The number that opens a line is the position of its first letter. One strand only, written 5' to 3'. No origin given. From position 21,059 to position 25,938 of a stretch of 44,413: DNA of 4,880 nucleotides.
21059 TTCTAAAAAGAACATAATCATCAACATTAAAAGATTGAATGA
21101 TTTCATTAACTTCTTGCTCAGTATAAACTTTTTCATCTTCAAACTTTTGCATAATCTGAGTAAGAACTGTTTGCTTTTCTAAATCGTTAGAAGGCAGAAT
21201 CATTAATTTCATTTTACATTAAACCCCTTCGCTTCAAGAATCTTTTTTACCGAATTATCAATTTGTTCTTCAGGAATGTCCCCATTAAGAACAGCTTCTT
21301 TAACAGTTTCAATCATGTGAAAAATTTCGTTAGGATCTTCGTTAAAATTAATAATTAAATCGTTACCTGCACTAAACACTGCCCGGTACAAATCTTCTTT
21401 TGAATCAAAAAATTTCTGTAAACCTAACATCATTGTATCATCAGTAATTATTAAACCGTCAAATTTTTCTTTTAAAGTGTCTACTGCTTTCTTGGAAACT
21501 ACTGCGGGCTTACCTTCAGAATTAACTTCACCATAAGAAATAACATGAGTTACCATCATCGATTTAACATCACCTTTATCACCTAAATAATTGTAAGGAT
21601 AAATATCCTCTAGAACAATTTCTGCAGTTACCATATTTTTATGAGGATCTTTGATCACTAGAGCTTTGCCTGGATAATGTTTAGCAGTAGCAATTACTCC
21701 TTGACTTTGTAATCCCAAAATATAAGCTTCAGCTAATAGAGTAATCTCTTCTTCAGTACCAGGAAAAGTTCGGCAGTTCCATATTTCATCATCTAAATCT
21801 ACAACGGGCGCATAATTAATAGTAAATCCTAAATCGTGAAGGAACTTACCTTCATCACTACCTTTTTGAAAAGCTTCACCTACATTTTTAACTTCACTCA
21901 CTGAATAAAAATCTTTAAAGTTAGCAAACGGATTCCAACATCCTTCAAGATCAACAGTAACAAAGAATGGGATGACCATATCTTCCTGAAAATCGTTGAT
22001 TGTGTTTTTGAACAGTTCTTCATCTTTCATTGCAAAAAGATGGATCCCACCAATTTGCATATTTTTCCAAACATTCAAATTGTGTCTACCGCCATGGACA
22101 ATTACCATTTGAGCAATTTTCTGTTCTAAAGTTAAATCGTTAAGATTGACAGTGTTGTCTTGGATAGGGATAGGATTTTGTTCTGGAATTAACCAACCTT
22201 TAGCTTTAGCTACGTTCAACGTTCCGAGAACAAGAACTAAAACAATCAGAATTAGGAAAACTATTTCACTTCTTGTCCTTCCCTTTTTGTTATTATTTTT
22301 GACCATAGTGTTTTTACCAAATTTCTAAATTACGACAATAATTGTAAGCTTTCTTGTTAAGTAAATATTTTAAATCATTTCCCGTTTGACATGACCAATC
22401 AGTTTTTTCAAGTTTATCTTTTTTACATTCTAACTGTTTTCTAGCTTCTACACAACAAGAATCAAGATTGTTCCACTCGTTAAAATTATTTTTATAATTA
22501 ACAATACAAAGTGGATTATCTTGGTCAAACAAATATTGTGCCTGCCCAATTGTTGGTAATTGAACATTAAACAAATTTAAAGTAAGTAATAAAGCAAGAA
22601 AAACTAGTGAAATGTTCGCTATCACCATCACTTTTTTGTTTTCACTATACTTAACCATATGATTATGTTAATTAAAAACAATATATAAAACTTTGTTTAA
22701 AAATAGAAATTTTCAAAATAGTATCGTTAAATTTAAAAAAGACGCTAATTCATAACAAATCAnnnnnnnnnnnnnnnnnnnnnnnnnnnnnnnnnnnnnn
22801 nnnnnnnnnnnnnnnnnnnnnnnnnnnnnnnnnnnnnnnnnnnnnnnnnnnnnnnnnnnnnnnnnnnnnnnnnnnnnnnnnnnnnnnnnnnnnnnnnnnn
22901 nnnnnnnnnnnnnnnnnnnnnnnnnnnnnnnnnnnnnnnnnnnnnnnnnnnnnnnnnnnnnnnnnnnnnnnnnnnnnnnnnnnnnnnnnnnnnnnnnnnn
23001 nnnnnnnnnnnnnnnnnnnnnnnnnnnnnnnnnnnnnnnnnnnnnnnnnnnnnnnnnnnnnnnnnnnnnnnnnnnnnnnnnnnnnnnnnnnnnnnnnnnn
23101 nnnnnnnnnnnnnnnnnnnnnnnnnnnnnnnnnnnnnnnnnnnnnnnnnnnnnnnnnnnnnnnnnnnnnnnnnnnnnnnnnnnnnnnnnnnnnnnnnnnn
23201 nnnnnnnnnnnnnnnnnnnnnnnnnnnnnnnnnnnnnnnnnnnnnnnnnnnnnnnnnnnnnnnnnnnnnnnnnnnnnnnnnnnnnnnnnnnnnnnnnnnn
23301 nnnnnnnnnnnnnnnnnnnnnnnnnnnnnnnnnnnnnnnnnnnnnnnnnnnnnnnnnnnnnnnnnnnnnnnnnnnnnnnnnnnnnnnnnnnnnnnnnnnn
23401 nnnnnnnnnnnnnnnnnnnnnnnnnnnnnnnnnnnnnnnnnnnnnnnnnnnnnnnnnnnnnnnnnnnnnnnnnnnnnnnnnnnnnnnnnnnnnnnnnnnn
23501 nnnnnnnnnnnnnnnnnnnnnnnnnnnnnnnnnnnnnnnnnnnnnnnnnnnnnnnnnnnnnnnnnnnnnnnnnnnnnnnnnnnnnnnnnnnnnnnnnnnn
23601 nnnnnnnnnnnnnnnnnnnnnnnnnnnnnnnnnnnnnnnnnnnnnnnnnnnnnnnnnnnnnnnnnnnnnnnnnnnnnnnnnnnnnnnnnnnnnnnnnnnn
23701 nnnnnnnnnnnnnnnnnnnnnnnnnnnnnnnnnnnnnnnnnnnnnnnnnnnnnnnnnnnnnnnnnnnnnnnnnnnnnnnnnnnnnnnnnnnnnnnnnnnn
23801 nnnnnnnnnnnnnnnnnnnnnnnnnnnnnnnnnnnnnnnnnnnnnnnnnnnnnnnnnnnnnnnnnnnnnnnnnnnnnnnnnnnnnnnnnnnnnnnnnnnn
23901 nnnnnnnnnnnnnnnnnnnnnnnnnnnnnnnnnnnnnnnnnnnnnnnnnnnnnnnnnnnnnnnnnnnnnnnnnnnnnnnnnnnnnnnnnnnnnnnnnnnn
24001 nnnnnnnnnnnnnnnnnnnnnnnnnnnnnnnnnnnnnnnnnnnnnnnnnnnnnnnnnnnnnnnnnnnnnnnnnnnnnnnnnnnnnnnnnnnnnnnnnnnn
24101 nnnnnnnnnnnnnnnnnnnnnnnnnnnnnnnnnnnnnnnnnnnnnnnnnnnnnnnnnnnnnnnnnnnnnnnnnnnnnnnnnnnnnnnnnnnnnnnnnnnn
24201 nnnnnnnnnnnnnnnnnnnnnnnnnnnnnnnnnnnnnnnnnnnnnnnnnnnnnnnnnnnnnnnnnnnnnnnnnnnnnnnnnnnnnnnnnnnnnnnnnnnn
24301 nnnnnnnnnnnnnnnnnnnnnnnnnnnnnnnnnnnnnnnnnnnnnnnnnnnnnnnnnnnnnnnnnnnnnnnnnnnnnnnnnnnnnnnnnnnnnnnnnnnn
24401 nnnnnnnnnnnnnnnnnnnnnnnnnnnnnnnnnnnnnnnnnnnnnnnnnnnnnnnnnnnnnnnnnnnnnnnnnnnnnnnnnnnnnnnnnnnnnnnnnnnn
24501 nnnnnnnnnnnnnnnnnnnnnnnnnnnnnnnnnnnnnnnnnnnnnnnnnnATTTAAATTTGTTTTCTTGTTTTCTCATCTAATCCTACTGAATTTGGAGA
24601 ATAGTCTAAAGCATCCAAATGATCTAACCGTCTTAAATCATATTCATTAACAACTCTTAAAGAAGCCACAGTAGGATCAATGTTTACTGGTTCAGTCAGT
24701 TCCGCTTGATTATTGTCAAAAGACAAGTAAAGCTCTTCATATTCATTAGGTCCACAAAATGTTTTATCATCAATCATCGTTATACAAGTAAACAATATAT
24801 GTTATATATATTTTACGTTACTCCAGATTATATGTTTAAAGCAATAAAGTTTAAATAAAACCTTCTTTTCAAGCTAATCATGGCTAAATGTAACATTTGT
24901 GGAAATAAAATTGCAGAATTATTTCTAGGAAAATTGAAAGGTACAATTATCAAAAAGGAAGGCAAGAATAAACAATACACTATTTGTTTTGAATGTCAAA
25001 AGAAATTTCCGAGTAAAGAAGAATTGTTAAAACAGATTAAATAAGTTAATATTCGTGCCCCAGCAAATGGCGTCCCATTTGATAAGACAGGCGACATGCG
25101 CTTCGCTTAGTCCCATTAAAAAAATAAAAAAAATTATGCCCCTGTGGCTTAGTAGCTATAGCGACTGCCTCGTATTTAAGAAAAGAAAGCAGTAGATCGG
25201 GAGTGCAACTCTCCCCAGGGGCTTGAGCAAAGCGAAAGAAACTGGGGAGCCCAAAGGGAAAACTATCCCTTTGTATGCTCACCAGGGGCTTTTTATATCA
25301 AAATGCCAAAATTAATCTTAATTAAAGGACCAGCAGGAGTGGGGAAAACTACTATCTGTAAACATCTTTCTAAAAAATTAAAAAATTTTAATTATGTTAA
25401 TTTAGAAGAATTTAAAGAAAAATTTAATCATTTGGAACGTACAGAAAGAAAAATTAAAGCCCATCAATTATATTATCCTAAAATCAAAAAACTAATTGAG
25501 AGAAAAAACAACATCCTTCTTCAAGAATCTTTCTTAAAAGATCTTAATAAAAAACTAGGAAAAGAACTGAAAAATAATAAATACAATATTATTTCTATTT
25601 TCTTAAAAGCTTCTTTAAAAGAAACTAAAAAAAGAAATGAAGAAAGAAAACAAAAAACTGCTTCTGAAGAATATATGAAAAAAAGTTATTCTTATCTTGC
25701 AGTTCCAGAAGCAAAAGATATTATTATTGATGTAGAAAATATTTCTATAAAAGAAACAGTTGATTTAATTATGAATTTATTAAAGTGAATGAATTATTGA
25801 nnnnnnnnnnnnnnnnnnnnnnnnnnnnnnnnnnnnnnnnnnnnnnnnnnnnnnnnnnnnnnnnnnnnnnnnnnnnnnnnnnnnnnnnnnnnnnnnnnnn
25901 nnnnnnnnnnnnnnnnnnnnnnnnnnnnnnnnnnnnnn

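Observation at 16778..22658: Murein-peptide-like enzyme set in an archaeon: Asp racemase, two ATP-grasp ligases, D-aminopeptidase, C39-like protein and exported GH3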

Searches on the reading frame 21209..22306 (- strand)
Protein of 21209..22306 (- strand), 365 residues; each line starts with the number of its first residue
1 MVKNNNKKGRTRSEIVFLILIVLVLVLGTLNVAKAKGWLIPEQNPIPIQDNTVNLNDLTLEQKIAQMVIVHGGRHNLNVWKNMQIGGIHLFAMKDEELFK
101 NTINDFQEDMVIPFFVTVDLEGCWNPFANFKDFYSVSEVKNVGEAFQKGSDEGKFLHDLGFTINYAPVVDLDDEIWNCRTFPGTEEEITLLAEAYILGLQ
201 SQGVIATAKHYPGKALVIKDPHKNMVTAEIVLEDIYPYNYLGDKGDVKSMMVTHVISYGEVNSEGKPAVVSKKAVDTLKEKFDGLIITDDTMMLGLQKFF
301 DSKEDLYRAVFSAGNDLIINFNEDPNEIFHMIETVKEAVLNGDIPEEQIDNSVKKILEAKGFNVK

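Call 3: search_protein_families(library=pfam, proteins=[window:21209-22306:-], max_evalue=0.01)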
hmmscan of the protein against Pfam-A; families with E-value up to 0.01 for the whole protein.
window:21209-22306:- (365 aa): 1 family
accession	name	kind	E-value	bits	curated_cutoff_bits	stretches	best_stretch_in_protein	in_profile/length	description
PF00933.27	Glyco_hydro_3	-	3.5e-38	132.3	27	1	59-358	1-315/316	Glycosyl hydrolase family 3 N terminal domain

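Call 4: search_protein_families(library=ncbifam, proteins=[window:21209-22306:-], max_evalue=0.01)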
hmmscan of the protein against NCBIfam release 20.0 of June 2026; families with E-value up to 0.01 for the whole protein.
window:21209-22306:- (365 aa): 4 families
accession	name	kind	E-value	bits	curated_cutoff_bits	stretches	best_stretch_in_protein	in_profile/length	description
NF003740.0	PRK05337.1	equivalog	4.3e-24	85.3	207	1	81-325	23-285/340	beta-N-acetylhexosaminidase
NF052329.1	XyloArabinsidase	equivalog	2.7e-07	29.1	1050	1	153-360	134-341/750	beta-xylosidase/alpha-l-arabinosidase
NF052331.1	Bet13-16Glucosase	equivalog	6.1e-06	24.7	1330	1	160-360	126-330/750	exo-beta-d-1,3/1,6-glucosidase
NF041776.1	xylosidase_Xyl3A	equivalog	0.0085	14.1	1250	0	238-360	202-318/846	xylan 1,4-beta-xylosidase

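Call 70: search_protein_families(library=padloc, proteins=[window:21209-22306:-], max_evalue=0.001)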
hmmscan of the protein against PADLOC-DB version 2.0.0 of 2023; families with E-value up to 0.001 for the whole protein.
window:21209-22306:- (365 aa): 0 families

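Call 78: search_solved_structures(query=window:21209-22303:-, max_evalue=1e-8, show_alignments=1)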
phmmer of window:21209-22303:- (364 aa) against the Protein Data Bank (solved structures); distinct sequences matched with E-value up to 1e-8: 13.
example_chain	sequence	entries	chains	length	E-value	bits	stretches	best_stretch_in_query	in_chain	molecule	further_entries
3bmx_A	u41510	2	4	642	1e-21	80.6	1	78-359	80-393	Uncharacterized lipoprotein ybbD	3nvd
3lk6_A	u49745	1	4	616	4.7e-21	78.4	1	78-359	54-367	Lipoprotein ybbD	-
4gyj_A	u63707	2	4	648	5.3e-21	78.2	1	78-359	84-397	Uncharacterized lipoprotein ybbD | Glycoside Hydrolase NagZ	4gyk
6gfv_A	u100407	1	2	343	8.8e-20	74.2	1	61-362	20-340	Probable conserved lipoprotein LpqI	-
4yyf_A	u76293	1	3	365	8.4e-18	67.7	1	44-360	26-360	Beta-N-acetylhexosaminidase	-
6k5j_A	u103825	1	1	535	2e-17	66.5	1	143-359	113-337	GH3 beta-N-acetylglucosaminidase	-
5g1m_A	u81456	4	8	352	1.5e-14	57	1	157-321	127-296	BETA-HEXOSAMINIDASE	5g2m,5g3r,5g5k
5g5u_A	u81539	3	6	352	6.5e-14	54.9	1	157-321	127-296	BETA-HEXOSAMINIDASE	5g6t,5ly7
5bza_A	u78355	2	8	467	6.9e-14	54.8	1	151-355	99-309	Beta-N-acetylhexosaminidase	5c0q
3sql_A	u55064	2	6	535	1.1e-13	54.2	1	76-359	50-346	Glycosyl hydrolase family 3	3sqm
5iob_A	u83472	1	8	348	1.9e-12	50.1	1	79-351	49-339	Beta-glucosidase-related glycosidases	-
5vqd_A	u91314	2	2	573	2.3e-11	46.5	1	57-359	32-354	Beta-glucoside phosphorylase BglX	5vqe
3wo8_A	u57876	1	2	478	4.1e-11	45.7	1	150-357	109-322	Beta-N-acetylglucosaminidase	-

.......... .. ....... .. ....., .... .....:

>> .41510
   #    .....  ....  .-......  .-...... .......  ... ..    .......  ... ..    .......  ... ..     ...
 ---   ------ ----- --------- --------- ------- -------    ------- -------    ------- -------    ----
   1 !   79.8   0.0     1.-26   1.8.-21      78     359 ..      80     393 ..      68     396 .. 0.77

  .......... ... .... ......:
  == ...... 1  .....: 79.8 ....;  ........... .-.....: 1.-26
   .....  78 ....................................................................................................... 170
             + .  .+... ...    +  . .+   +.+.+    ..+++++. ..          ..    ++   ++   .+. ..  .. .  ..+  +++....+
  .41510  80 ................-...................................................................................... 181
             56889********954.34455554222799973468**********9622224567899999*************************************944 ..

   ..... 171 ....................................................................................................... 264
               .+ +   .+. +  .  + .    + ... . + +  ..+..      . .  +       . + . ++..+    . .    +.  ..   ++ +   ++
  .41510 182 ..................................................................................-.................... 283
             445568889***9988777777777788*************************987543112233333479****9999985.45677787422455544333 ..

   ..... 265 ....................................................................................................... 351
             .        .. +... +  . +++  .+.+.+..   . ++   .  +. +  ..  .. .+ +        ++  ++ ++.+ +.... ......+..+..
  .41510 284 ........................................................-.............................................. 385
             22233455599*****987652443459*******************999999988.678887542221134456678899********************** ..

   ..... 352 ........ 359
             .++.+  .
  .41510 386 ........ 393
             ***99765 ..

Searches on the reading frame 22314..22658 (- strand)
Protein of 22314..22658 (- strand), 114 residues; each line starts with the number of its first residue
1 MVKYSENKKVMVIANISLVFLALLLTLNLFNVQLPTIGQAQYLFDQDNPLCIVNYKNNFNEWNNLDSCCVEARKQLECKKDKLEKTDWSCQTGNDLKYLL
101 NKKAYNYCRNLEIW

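Call 3: search_protein_families(library=pfam, proteins=[window:22314-22658:-], max_evalue=0.01)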
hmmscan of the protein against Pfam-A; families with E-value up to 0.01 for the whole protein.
window:22314-22658:- (114 aa): 0 families

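Call 4: search_protein_families(library=ncbifam, proteins=[window:22314-22658:-], max_evalue=0.01)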
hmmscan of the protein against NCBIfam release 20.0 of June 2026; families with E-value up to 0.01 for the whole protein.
window:22314-22658:- (114 aa): 0 families

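Call 70: search_protein_families(library=padloc, proteins=[window:22314-22658:-], max_evalue=0.001)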
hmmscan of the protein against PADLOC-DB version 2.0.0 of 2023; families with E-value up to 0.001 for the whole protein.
window:22314-22658:- (114 aa): 0 families

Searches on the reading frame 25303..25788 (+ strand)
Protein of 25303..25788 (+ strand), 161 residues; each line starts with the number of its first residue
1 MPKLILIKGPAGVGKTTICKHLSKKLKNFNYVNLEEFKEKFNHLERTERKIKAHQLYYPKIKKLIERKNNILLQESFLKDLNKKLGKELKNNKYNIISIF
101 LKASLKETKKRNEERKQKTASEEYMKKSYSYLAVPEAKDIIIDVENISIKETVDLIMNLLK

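Call 41: search_protein_families(library=pfam, proteins=[window:25303-25788:+], max_evalue=0.001)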
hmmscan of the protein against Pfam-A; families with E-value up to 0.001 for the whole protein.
window:25303-25788:+ (161 aa): 18 families
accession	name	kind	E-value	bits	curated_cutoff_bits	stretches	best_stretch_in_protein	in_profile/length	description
PF13238.12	AAA_18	-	9e-11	42.8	29.4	1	5-121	1-117/128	AAA domain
PF13173.12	AAA_14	-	4.8e-08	33.5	27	1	3-104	3-98/129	AAA domain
PF13671.12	AAA_33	-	8.1e-07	29.9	27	1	4-122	1-125/143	AAA domain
PF08433.16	KTI12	-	1.3e-06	28.6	22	1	2-126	2-131/271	Chromatin associated protein KTI12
PF20720.3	nSTAND3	-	1.4e-06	28.5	27.2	1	3-51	18-68/155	Novel STAND NTPase 3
PF03215.21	Rad17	-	1.1e-05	25.9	23.8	1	3-96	46-136/186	Rad17 P-loop domain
PF06414.18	Zeta_toxin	-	2.6e-05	24.2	22.3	1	2-119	16-147/199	Zeta toxin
PF02224.24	Cytidylate_kin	-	5.5e-05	23.4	26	0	5-33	1-28/211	Cytidylate kinase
PF13401.12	AAA_22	-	8.6e-05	23.3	27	1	3-52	6-33/130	AAA domain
PF13207.12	AAA_17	-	8.9e-05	23.2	27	0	9-52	2-47/136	AAA domain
PF13189.12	Cytidylate_kin2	-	0.00012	22.8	28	0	5-67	2-62/176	Cytidylate kinase-like family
PF01712.25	dNK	-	0.00013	22.2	27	0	5-52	1-40/203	Deoxynucleoside kinase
PF07728.20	AAA_5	-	0.00035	21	22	1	5-36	2-35/139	AAA domain (dynein-related subfamily)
PF00004.35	AAA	-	0.00036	21.4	21.2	1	5-51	1-46/131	ATPase family associated with various cellular activities (AAA)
PF01202.28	SKI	-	0.00042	20.9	22.1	0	12-158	2-156/159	Shikimate kinase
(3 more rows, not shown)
